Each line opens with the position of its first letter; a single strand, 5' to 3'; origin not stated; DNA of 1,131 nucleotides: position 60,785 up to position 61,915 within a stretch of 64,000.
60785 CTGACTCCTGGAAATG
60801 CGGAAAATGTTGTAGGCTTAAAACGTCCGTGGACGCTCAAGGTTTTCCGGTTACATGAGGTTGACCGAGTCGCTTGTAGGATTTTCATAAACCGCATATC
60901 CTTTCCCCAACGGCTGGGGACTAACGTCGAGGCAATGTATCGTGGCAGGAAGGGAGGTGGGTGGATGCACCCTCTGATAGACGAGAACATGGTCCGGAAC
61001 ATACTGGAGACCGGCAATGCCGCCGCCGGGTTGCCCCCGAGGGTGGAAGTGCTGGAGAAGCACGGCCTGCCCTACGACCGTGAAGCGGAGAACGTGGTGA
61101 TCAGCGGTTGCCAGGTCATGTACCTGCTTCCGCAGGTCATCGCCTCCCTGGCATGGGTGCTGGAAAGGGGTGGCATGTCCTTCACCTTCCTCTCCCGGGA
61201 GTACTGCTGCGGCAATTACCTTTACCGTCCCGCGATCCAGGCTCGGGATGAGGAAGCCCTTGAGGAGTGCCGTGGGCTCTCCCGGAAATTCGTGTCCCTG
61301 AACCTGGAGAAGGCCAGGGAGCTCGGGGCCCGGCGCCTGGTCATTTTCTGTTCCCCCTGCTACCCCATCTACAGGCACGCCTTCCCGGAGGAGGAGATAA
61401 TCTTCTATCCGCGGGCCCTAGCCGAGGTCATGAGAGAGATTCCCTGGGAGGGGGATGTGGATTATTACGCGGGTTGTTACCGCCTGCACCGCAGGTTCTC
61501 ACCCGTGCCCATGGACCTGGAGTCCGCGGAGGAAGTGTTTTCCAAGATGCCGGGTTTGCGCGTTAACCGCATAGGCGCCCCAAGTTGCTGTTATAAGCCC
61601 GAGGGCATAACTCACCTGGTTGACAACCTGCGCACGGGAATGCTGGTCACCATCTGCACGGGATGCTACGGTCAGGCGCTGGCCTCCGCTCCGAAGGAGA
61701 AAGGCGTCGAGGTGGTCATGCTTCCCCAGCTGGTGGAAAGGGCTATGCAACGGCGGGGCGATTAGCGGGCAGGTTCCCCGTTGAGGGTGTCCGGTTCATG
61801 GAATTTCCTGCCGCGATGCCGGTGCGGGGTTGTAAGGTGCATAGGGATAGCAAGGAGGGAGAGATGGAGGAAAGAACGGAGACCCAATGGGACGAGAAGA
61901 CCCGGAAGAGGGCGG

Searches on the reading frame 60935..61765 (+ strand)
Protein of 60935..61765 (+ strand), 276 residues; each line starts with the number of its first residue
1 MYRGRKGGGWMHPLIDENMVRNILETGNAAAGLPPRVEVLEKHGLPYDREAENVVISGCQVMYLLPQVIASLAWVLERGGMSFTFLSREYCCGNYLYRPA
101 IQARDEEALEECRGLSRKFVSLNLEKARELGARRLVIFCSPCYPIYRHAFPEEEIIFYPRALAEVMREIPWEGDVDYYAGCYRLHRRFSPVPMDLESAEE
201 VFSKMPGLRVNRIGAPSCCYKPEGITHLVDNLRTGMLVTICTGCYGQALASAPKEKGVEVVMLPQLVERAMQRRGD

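Call 58: search_protein_families(library=pfam, proteins=[window:60935-61765:+], max_evalue=0.0001)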
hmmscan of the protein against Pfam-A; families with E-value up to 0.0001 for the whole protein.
window:60935-61765:+ (276 aa): 1 family
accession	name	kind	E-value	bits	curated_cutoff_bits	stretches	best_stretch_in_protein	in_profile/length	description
PF02754.22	CCG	-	5.5e-06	26.8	20.6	0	57-143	5-81/85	Cysteine-rich domain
